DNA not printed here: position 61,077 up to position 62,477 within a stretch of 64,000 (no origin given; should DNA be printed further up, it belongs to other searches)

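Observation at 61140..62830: Radical-SAM/SPASM maturase operon with two tiny downstream ORFs, a candidate RiPP-like peptide modification system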

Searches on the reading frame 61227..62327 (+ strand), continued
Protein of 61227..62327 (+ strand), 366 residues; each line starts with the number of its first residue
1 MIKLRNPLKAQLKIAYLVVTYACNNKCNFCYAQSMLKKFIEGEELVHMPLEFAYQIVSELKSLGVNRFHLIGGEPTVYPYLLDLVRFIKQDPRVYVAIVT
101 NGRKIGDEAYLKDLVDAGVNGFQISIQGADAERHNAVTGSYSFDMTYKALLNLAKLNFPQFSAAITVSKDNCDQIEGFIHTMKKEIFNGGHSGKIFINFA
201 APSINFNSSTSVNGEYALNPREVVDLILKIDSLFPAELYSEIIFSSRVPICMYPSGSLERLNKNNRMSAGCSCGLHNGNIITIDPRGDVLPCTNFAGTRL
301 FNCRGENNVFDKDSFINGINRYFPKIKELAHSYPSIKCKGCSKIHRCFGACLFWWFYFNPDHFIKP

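Call 30: predict_structure(alignment_id=A1)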
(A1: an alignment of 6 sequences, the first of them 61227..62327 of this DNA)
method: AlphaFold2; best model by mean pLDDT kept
length: 366 residues; sequences in the alignment: 6
mean_pLDDT: 72.7   pTM: 0.79
mean pLDDT of the five models: 72.7, 66.2, 65.4, 63.9, 60.0
residues with pLDDT >= 90: 67; 70-90: 171; 50-70: 56; < 50: 72
segments of 3 or more residues with pLDDT < 50: 1-9, 31-43, 74-76, 204-211, 270-277, 332-358
pLDDT, mean of each block of 10 residues (from residue 1): 38 80 56 44 66 92 88 65 95 90 85 93 83 73 84 88 84 89 83 81 50 66 89 92 76 78 77 44 81 56 81 85 67 41 39 44 57
secondary structure, 60 per line:
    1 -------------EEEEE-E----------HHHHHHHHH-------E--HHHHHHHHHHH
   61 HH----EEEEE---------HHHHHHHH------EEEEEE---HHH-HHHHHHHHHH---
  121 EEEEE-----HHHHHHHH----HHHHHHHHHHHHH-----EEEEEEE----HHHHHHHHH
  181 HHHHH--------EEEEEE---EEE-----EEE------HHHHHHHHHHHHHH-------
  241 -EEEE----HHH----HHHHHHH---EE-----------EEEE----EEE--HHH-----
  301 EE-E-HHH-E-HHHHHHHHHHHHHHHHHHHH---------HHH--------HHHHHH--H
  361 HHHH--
elements in order: E14-18 H31-39 H50-62 E67-71 H81-88 E95-100 H108-117 E121-125 H131-138 H143-155 E161-167 H172-185 E194-199 E203-205 E211-213 H220-233 E242-245 H257-263 E280-283 E288-290 H312-331 H352-357 H360-364

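Call 33: search_protein_families(library=ncbifam, proteins=[L026:6022-7026:+, L029:5983-7026:+, L034:5986-6993:+, L038:5956-7014:+, L053:5929-7110:+, L078:6019-7068:+, L082:6001-7047:+, L094:5968-7023:+, L081:5977-6966:+, L045:5977-7008:+], max_evalue=1e-10)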
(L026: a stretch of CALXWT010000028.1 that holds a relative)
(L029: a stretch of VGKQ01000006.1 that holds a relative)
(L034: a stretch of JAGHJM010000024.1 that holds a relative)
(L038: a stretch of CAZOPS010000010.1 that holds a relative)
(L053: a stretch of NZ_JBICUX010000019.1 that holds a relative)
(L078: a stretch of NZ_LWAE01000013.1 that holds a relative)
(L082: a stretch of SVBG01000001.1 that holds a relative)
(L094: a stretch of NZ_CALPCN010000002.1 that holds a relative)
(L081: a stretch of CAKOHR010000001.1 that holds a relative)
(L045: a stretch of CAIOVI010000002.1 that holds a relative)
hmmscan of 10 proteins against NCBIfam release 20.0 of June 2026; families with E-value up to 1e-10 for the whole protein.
L026:6022-7026:+ (334 aa): 33 families (the best 25 are shown)
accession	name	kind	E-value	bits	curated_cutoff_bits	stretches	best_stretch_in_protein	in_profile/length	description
TIGR04347.1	pseudo_SAM_Halo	equivalog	7e-23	81.5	525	1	5-174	39-207/390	TIGR04347 family pseudo-SAM/SPASM protein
TIGR04317.1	W_rSAM_matur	equivalog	1e-22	80.8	380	1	10-317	9-319/349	tungsten cofactor oxidoreductase radical SAM maturase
NF001199.0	PRK00164.2-1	equivalog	8.9e-22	77.6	231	1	5-182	12-191/308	GTP 3',8-cyclase MoaA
TIGR02668.1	moaA_archaeal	equivalog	1.3e-21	76.9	325.25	1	9-183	14-191/303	GTP 3',8-cyclase MoaA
TIGR04054.1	rSAM_NirJ1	equivalog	1.3e-21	76.7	650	1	6-174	38-205/387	putative heme d1 biosynthesis radical SAM protein NirJ1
TIGR04055.1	rSAM_NirJ2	equivalog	2.4e-21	76.6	500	1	5-333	1-315/326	putative heme d1 biosynthesis radical SAM protein NirJ2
TIGR02666.1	moaA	equivalog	1.6e-19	70.1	284.05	1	14-184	19-198/336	GTP 3',8-cyclase MoaA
NF045574.1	sacti_mat_StsB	exception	2.4e-19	69.5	625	1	11-166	102-256/466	StsB family radical SAM/SPASM domain sactipeptide maturase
TIGR04051.1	rSAM_NirJ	equivalog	2.2e-18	66.4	515.45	1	14-174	11-171/354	heme d1 biosynthesis radical SAM protein NirJ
TIGR04251.1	SCM_rSAM_ScmF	equivalog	4.6e-18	65.7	400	1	14-328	13-328/353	SynChlorMet cassette radical SAM/SPASM protein ScmF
TIGR04546.1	rSAM_ahbC_deAc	equivalog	1.1e-16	60.7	650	1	5-171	40-205/390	12,18-didecarboxysiroheme deacetylase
TIGR04545.1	rSAM_ahbD_hemeb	equivalog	1.2e-16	61.1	500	1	7-165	3-161/339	heme b synthase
TIGR03962.1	mycofact_rSAM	equivalog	1.9e-16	60.2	265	1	5-327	13-319/339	mycofactocin radical SAM maturase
NF047865.1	rSAM_PapB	equivalog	2.4e-16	59.9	340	1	14-323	12-318/330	PapB family radical SAM/SPASM ranthipeptide maturase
NF050035.1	rSAM_WgK_link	exception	4.6e-16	58.8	650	1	11-164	15-169/367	radical SAM/SPASM peptide maturase WgkB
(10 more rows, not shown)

L029:5983-7026:+ (347 aa): 33 families (the best 25 are shown)
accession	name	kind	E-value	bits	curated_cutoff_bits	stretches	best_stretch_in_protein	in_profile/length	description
TIGR04054.1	rSAM_NirJ1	equivalog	8.2e-25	87.2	650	1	11-180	41-207/387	putative heme d1 biosynthesis radical SAM protein NirJ1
TIGR03977.1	rSAM_pair_HxsC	equivalog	9.6e-24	83.8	267.9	1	9-240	28-262/292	His-Xaa-Ser system radical SAM maturase HxsC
NF050035.1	rSAM_WgK_link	exception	2e-22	79.7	650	1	10-183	13-185/367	radical SAM/SPASM peptide maturase WgkB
TIGR04545.1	rSAM_ahbD_hemeb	equivalog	1.2e-21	77.5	500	1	7-182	2-172/339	heme b synthase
TIGR04347.1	pseudo_SAM_Halo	equivalog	3.5e-21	75.9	525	1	11-180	43-209/390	TIGR04347 family pseudo-SAM/SPASM protein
TIGR04053.2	TIGR04053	equivalog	3.5e-21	75.9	395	1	7-213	10-214/366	TIGR04053 family radical SAM/SPASM domain-containing protein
NF038332.1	rSAM_rare_HxsC4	exception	5e-21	75.2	500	1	14-183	22-194/335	radical SAM protein HxsC4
TIGR04546.1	rSAM_ahbC_deAc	equivalog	5.6e-21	74.8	650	1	11-180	44-210/390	12,18-didecarboxysiroheme deacetylase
TIGR02666.1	moaA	equivalog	7.8e-21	74.4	284.05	1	10-175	14-185/336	GTP 3',8-cyclase MoaA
TIGR02668.1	moaA_archaeal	equivalog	3.6e-19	68.9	325.25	1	10-173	14-179/303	GTP 3',8-cyclase MoaA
TIGR04051.1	rSAM_NirJ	equivalog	3.7e-19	68.9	515.45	1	11-176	7-169/354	heme d1 biosynthesis radical SAM protein NirJ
TIGR04303.1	GeoRSP_rSAM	equivalog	5.8e-19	68.8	400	1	7-332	7-307/325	GeoRSP system radical SAM/SPASM protein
TIGR04251.1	SCM_rSAM_ScmF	equivalog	2.8e-18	66.4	400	1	9-184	7-183/353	SynChlorMet cassette radical SAM/SPASM protein ScmF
NF001199.0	PRK00164.2-1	equivalog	2e-17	63.3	231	1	10-173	16-178/308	GTP 3',8-cyclase MoaA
NF045574.1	sacti_mat_StsB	exception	3.8e-17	62.3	625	1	6-179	96-265/466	StsB family radical SAM/SPASM domain sactipeptide maturase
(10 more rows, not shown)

L034:5986-6993:+ (335 aa): 24 families
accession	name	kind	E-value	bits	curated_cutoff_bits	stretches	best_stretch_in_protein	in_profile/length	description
TIGR04055.1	rSAM_NirJ2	equivalog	1.3e-24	87.3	500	1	7-334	4-316/326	putative heme d1 biosynthesis radical SAM protein NirJ2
NF001199.0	PRK00164.2-1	equivalog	9.3e-21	74.3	231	1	8-187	16-194/308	GTP 3',8-cyclase MoaA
NF045574.1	sacti_mat_StsB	exception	3.5e-20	72.3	625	1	6-180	98-271/466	StsB family radical SAM/SPASM domain sactipeptide maturase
TIGR02668.1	moaA_archaeal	equivalog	7.2e-20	71.2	325.25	1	8-198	14-207/303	GTP 3',8-cyclase MoaA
TIGR04317.1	W_rSAM_matur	equivalog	7e-19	68.1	380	1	7-317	7-319/349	tungsten cofactor oxidoreductase radical SAM maturase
TIGR04303.1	GeoRSP_rSAM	equivalog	1.2e-18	67.8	400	1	5-179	7-178/325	GeoRSP system radical SAM/SPASM protein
TIGR04251.1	SCM_rSAM_ScmF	equivalog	1.3e-17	64.3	400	1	10-324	10-324/353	SynChlorMet cassette radical SAM/SPASM protein ScmF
TIGR02666.1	moaA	equivalog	1.6e-17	63.5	284.05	1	10-178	16-190/336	GTP 3',8-cyclase MoaA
TIGR04051.1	rSAM_NirJ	equivalog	2.1e-17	63.1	515.45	1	10-178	8-176/354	heme d1 biosynthesis radical SAM protein NirJ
TIGR03977.1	rSAM_pair_HxsC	equivalog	2.1e-16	59.7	267.9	1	9-230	30-257/292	His-Xaa-Ser system radical SAM maturase HxsC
TIGR03962.1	mycofact_rSAM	equivalog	4.4e-16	59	265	1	10-167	18-175/339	mycofactocin radical SAM maturase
TIGR04545.1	rSAM_ahbD_hemeb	equivalog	5.4e-16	59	500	1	10-208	6-205/339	heme b synthase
TIGR04054.1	rSAM_NirJ1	equivalog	6.3e-16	58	650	1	10-176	42-208/387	putative heme d1 biosynthesis radical SAM protein NirJ1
TIGR04347.1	pseudo_SAM_Halo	equivalog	2.6e-15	56.6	525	1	10-195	44-225/390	TIGR04347 family pseudo-SAM/SPASM protein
NF047865.1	rSAM_PapB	equivalog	3.7e-15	56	340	1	8-324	7-319/330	PapB family radical SAM/SPASM ranthipeptide maturase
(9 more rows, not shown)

L038:5956-7014:+ (352 aa): 26 families (the best 25 are shown)
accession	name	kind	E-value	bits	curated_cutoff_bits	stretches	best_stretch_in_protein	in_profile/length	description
TIGR04545.1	rSAM_ahbD_hemeb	equivalog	1.3e-25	90.5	500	1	19-194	5-180/339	heme b synthase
TIGR04055.1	rSAM_NirJ2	equivalog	1.8e-24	86.9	500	1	16-335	3-304/326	putative heme d1 biosynthesis radical SAM protein NirJ2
TIGR02668.1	moaA_archaeal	equivalog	5.5e-24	84.7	325.25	1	18-217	14-213/303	GTP 3',8-cyclase MoaA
TIGR04317.1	W_rSAM_matur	equivalog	6e-22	78.2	380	1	19-203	9-197/349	tungsten cofactor oxidoreductase radical SAM maturase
NF045574.1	sacti_mat_StsB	exception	1.6e-21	76.7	625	1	8-153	90-233/466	StsB family radical SAM/SPASM domain sactipeptide maturase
NF001199.0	PRK00164.2-1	equivalog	5.2e-21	75.1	231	1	18-174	16-173/308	GTP 3',8-cyclase MoaA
NF050035.1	rSAM_WgK_link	exception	1e-20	74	650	1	19-186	14-181/367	radical SAM/SPASM peptide maturase WgkB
TIGR04051.1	rSAM_NirJ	equivalog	1.8e-20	73.3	515.45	1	20-175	8-162/354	heme d1 biosynthesis radical SAM protein NirJ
NF047865.1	rSAM_PapB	equivalog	3.7e-20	72.4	340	1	18-336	7-317/330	PapB family radical SAM/SPASM ranthipeptide maturase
TIGR02666.1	moaA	equivalog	5.4e-20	71.6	284.05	1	19-155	15-158/336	GTP 3',8-cyclase MoaA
TIGR04546.1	rSAM_ahbC_deAc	equivalog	6.7e-20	71.2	650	1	19-164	44-188/390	12,18-didecarboxysiroheme deacetylase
TIGR04303.1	GeoRSP_rSAM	equivalog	1.2e-19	71.1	400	1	19-177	10-165/325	GeoRSP system radical SAM/SPASM protein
TIGR04347.1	pseudo_SAM_Halo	equivalog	3.9e-19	69.2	525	1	19-183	43-206/390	TIGR04347 family pseudo-SAM/SPASM protein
TIGR04054.1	rSAM_NirJ1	equivalog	2.1e-18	66.2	650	1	19-169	41-190/387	putative heme d1 biosynthesis radical SAM protein NirJ1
TIGR04103.1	rSAM_nif11_3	equivalog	7.5e-18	64.3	725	1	20-196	11-185/412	nif11-class peptide radical SAM maturase 3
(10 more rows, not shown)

L053:5929-7110:+ (393 aa): 29 families (the best 25 are shown)
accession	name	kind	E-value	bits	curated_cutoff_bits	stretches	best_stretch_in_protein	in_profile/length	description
TIGR03913.1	rad_SAM_trio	equivalog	3.6e-22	78.4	591.75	1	32-367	22-343/477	GDL motif peptide-associated radical SAM/SPASM maturase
TIGR04055.1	rSAM_NirJ2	equivalog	1.8e-21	77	500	1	36-359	7-304/326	putative heme d1 biosynthesis radical SAM protein NirJ2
TIGR04053.2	TIGR04053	equivalog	2.9e-20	72.8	395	1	35-207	14-188/366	TIGR04053 family radical SAM/SPASM domain-containing protein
NF045574.1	sacti_mat_StsB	exception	8.8e-20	71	625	1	34-168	101-232/466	StsB family radical SAM/SPASM domain sactipeptide maturase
TIGR04545.1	rSAM_ahbD_hemeb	equivalog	1.5e-19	70.6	500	1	35-208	6-178/339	heme b synthase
TIGR04347.1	pseudo_SAM_Halo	equivalog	2.5e-19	69.8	525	1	32-197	41-204/390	TIGR04347 family pseudo-SAM/SPASM protein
TIGR04546.1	rSAM_ahbC_deAc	equivalog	1.4e-18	66.9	650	1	32-190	42-198/390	12,18-didecarboxysiroheme deacetylase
TIGR02668.1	moaA_archaeal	equivalog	1.8e-18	66.6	325.25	1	34-193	15-174/303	GTP 3',8-cyclase MoaA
TIGR04051.1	rSAM_NirJ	equivalog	2.2e-18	66.3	515.45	1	36-305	9-285/354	heme d1 biosynthesis radical SAM protein NirJ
TIGR04054.1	rSAM_NirJ1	equivalog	8.5e-18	64.1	650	1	32-181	39-186/387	putative heme d1 biosynthesis radical SAM protein NirJ1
NF047865.1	rSAM_PapB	equivalog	2.3e-17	63.2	340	1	33-359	7-317/330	PapB family radical SAM/SPASM ranthipeptide maturase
TIGR03962.1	mycofact_rSAM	equivalog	2.8e-17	62.9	265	1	35-176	18-156/339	mycofactocin radical SAM maturase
NF001199.0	PRK00164.2-1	equivalog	1.7e-16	60.2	231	1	34-174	17-156/308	GTP 3',8-cyclase MoaA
TIGR02109.1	PQQ_syn_pqqE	equivalog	4.9e-16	58.6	381.35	1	34-360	12-314/358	pyrroloquinoline quinone biosynthesis protein PqqE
TIGR04251.1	SCM_rSAM_ScmF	equivalog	6.3e-16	58.7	400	1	35-209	10-186/353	SynChlorMet cassette radical SAM/SPASM protein ScmF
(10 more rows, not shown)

L078:6019-7068:+ (349 aa): 35 families (the best 25 are shown)
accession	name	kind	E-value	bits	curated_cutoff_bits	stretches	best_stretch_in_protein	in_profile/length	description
TIGR02666.1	moaA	equivalog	3.7e-22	78.7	284.05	1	7-150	12-160/336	GTP 3',8-cyclase MoaA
TIGR02668.1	moaA_archaeal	equivalog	6.1e-22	78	325.25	1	6-173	11-177/303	GTP 3',8-cyclase MoaA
NF001199.0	PRK00164.2-1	equivalog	7.1e-22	77.9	231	1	7-173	14-179/308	GTP 3',8-cyclase MoaA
TIGR04317.1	W_rSAM_matur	equivalog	1.4e-21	77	380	1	6-324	5-320/349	tungsten cofactor oxidoreductase radical SAM maturase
TIGR04054.1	rSAM_NirJ1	equivalog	2.6e-21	75.7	650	1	10-144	41-172/387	putative heme d1 biosynthesis radical SAM protein NirJ1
TIGR04546.1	rSAM_ahbC_deAc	equivalog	5.2e-21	74.9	650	1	9-142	43-173/390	12,18-didecarboxysiroheme deacetylase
TIGR04051.1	rSAM_NirJ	equivalog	2.6e-20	72.7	515.45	1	8-179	5-173/354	heme d1 biosynthesis radical SAM protein NirJ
NF047865.1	rSAM_PapB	equivalog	3.5e-20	72.5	340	1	8-329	6-318/330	PapB family radical SAM/SPASM ranthipeptide maturase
TIGR04347.1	pseudo_SAM_Halo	equivalog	4.5e-20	72.3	525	1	10-180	43-210/390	TIGR04347 family pseudo-SAM/SPASM protein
NF045646.2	rSAM_Se_TrsS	equivalog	1.4e-19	70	490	1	8-144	89-225/441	radical SAM (seleno)protein TrsS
TIGR04055.1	rSAM_NirJ2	equivalog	1.9e-18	67.1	500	1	12-185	7-177/326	putative heme d1 biosynthesis radical SAM protein NirJ2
TIGR03962.1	mycofact_rSAM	equivalog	2.7e-17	63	265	1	10-175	17-179/339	mycofactocin radical SAM maturase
TIGR04545.1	rSAM_ahbD_hemeb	equivalog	4.2e-17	62.6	500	1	10-178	5-171/339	heme b synthase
TIGR02109.1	PQQ_syn_pqqE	equivalog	9e-17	61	381.35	1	8-176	10-176/358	pyrroloquinoline quinone biosynthesis protein PqqE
NF050035.1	rSAM_WgK_link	exception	9.8e-17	61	650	1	9-170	13-172/367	radical SAM/SPASM peptide maturase WgkB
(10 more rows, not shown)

L082:6001-7047:+ (348 aa): 24 families
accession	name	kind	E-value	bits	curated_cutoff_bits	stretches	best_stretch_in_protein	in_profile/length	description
TIGR04545.1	rSAM_ahbD_hemeb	equivalog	9.6e-25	87.7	500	1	11-179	5-173/339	heme b synthase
TIGR02668.1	moaA_archaeal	equivalog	1e-24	87.1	325.25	1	8-169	12-173/303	GTP 3',8-cyclase MoaA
NF001199.0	PRK00164.2-1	equivalog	2.8e-23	82.5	231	1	4-143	10-148/308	GTP 3',8-cyclase MoaA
TIGR02666.1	moaA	equivalog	1.8e-22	79.8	284.05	1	4-168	8-179/336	GTP 3',8-cyclase MoaA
TIGR04055.1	rSAM_NirJ2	equivalog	2.6e-22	79.8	500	1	8-331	3-305/326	putative heme d1 biosynthesis radical SAM protein NirJ2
NF045574.1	sacti_mat_StsB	exception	6.3e-21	74.7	625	1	5-161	95-249/466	StsB family radical SAM/SPASM domain sactipeptide maturase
TIGR04054.1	rSAM_NirJ1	equivalog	8.5e-20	70.7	650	1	11-160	41-189/387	putative heme d1 biosynthesis radical SAM protein NirJ1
TIGR04051.1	rSAM_NirJ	equivalog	1.5e-18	66.9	515.45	1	12-180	8-175/354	heme d1 biosynthesis radical SAM protein NirJ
TIGR04546.1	rSAM_ahbC_deAc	equivalog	2.3e-18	66.2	650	1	2-160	36-192/390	12,18-didecarboxysiroheme deacetylase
TIGR04053.2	TIGR04053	equivalog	2.8e-18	66.3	395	1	5-176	8-181/366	TIGR04053 family radical SAM/SPASM domain-containing protein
TIGR04317.1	W_rSAM_matur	equivalog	1.3e-16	60.6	380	1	7-146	5-142/349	tungsten cofactor oxidoreductase radical SAM maturase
TIGR03962.1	mycofact_rSAM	equivalog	1.7e-16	60.4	265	1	12-163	18-168/339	mycofactocin radical SAM maturase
NF050035.1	rSAM_WgK_link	exception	5.9e-16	58.4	650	1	10-163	13-166/367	radical SAM/SPASM peptide maturase WgkB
TIGR04347.1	pseudo_SAM_Halo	equivalog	2.5e-15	56.6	525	1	8-167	41-197/390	TIGR04347 family pseudo-SAM/SPASM protein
TIGR02109.1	PQQ_syn_pqqE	equivalog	6.9e-15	54.8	381.35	1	13-179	14-180/358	pyrroloquinoline quinone biosynthesis protein PqqE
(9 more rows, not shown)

L094:5968-7023:+ (351 aa): 24 families
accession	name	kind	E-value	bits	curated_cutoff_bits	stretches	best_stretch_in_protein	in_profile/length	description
NF045574.1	sacti_mat_StsB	exception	7.7e-21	74.5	625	1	13-190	92-268/466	StsB family radical SAM/SPASM domain sactipeptide maturase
TIGR04546.1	rSAM_ahbC_deAc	equivalog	9.4e-20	70.8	650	1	13-191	36-211/390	12,18-didecarboxysiroheme deacetylase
TIGR02668.1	moaA_archaeal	equivalog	2.9e-18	65.9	325.25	1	14-188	7-183/303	GTP 3',8-cyclase MoaA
TIGR04054.1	rSAM_NirJ1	equivalog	3.1e-18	65.6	650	1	21-191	40-208/387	putative heme d1 biosynthesis radical SAM protein NirJ1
NF001199.0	PRK00164.2-1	equivalog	3.8e-17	62.4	231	1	13-182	8-179/308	GTP 3',8-cyclase MoaA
NF038283.1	viperin_w_prok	equivalog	3.1e-16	59.4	180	1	23-128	8-119/281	viperin family antiviral radical SAM protein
TIGR02666.1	moaA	equivalog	8.9e-16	57.8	284.05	1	16-183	9-185/336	GTP 3',8-cyclase MoaA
TIGR04347.1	pseudo_SAM_Halo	equivalog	2e-15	56.9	525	1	20-197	42-216/390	TIGR04347 family pseudo-SAM/SPASM protein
TIGR04545.1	rSAM_ahbD_hemeb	equivalog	1.9e-14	53.8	500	1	22-180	5-164/339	heme b synthase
TIGR04080.1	rSAM_pep_cyc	equivalog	1.9e-14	53.2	500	1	25-336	115-424/440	KxxxW cyclic peptide radical SAM maturase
TIGR04055.1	rSAM_NirJ2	equivalog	2.8e-14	53.4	500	1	22-338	5-309/326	putative heme d1 biosynthesis radical SAM protein NirJ2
TIGR04133.1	rSAM_w_lipo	hypoth_equivalog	1.2e-13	50.8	425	1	15-187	22-198/350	TIGR04133 family radical SAM/SPASM protein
TIGR04051.1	rSAM_NirJ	equivalog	1.5e-13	50.5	515.45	1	22-191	7-176/354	heme d1 biosynthesis radical SAM protein NirJ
TIGR03962.1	mycofact_rSAM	equivalog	1.6e-13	50.6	265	1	12-174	8-169/339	mycofactocin radical SAM maturase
TIGR03977.1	rSAM_pair_HxsC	equivalog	2.4e-13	49.6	267.9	1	23-188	31-202/292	His-Xaa-Ser system radical SAM maturase HxsC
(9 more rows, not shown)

L081:5977-6966:+ (329 aa): 25 families
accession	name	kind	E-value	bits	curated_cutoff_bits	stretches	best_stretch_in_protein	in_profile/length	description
TIGR02668.1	moaA_archaeal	equivalog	3.2e-22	78.9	325.25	1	2-165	19-185/303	GTP 3',8-cyclase MoaA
NF001199.0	PRK00164.2-1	equivalog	2.5e-20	72.9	231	1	2-167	21-188/308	GTP 3',8-cyclase MoaA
TIGR02666.1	moaA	equivalog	6.3e-20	71.4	284.05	1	2-160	19-186/336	GTP 3',8-cyclase MoaA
TIGR04054.1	rSAM_NirJ1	equivalog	9.4e-19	67.3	650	1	2-164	45-207/387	putative heme d1 biosynthesis radical SAM protein NirJ1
TIGR04303.1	GeoRSP_rSAM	equivalog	2.5e-18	66.7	400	1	2-311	14-313/325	GeoRSP system radical SAM/SPASM protein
TIGR04051.1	rSAM_NirJ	equivalog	5.5e-18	65.1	515.45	1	2-163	11-172/354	heme d1 biosynthesis radical SAM protein NirJ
NF050035.1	rSAM_WgK_link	exception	2.9e-17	62.7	650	1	2-153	18-170/367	radical SAM/SPASM peptide maturase WgkB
TIGR04251.1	SCM_rSAM_ScmF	equivalog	1.4e-15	57.6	400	1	3-305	14-322/353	SynChlorMet cassette radical SAM/SPASM protein ScmF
TIGR03962.1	mycofact_rSAM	equivalog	5.1e-15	55.5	265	1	2-305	21-314/339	mycofactocin radical SAM maturase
TIGR04545.1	rSAM_ahbD_hemeb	equivalog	5.8e-15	55.6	500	1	2-156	9-164/339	heme b synthase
TIGR04317.1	W_rSAM_matur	equivalog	8.1e-15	54.8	380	1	2-255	13-260/349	tungsten cofactor oxidoreductase radical SAM maturase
NF045574.1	sacti_mat_StsB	exception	1.1e-14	54.2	625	1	3-162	106-264/466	StsB family radical SAM/SPASM domain sactipeptide maturase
NF041298.1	rSAM_mat_DynA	equivalog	2.5e-14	53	450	1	3-317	11-334/356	dynobactin maturation radical SAM/SPASM protein DynA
TIGR04055.1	rSAM_NirJ2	equivalog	2.9e-14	53.4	500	1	2-307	9-306/326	putative heme d1 biosynthesis radical SAM protein NirJ2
TIGR03977.1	rSAM_pair_HxsC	equivalog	3.7e-14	52.3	267.9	1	2-156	34-192/292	His-Xaa-Ser system radical SAM maturase HxsC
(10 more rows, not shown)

L045:5977-7008:+ (343 aa): 21 families
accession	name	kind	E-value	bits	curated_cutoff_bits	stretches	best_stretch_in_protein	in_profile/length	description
TIGR02668.1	moaA_archaeal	equivalog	2e-20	73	325.25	1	11-148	14-151/303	GTP 3',8-cyclase MoaA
TIGR04055.1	rSAM_NirJ2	equivalog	2e-18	67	500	1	9-338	3-316/326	putative heme d1 biosynthesis radical SAM protein NirJ2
NF001199.0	PRK00164.2-1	equivalog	3.3e-18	65.9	231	1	11-147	16-152/308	GTP 3',8-cyclase MoaA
TIGR02666.1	moaA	equivalog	2.7e-17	62.8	284.05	1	12-147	15-157/336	GTP 3',8-cyclase MoaA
TIGR04317.1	W_rSAM_matur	equivalog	2e-16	60.1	380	1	12-321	9-319/349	tungsten cofactor oxidoreductase radical SAM maturase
TIGR04347.1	pseudo_SAM_Halo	equivalog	6e-16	58.7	525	1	12-176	43-207/390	TIGR04347 family pseudo-SAM/SPASM protein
NF047865.1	rSAM_PapB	equivalog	3.8e-14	52.6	340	1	11-327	7-318/330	PapB family radical SAM/SPASM ranthipeptide maturase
NF045646.2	rSAM_Se_TrsS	equivalog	5.2e-14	51.6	490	1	3-162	84-240/441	radical SAM (seleno)protein TrsS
NF045574.1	sacti_mat_StsB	exception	8.6e-14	51.2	625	1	13-165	102-253/466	StsB family radical SAM/SPASM domain sactipeptide maturase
TIGR04546.1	rSAM_ahbC_deAc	equivalog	1.6e-13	50.2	650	1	12-178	44-210/390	12,18-didecarboxysiroheme deacetylase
TIGR04303.1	GeoRSP_rSAM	equivalog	2.3e-13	50.4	400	1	12-326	10-307/325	GeoRSP system radical SAM/SPASM protein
TIGR04545.1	rSAM_ahbD_hemeb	equivalog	5.7e-13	49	500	1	12-179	5-171/339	heme b synthase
NF050035.1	rSAM_WgK_link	exception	9e-13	47.9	650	1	12-177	14-177/367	radical SAM/SPASM peptide maturase WgkB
TIGR04251.1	SCM_rSAM_ScmF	equivalog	1.1e-12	48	400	1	14-327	11-323/353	SynChlorMet cassette radical SAM/SPASM protein ScmF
NF038283.1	viperin_w_prok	equivalog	1.3e-12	47.4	180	1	13-119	8-120/281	viperin family antiviral radical SAM protein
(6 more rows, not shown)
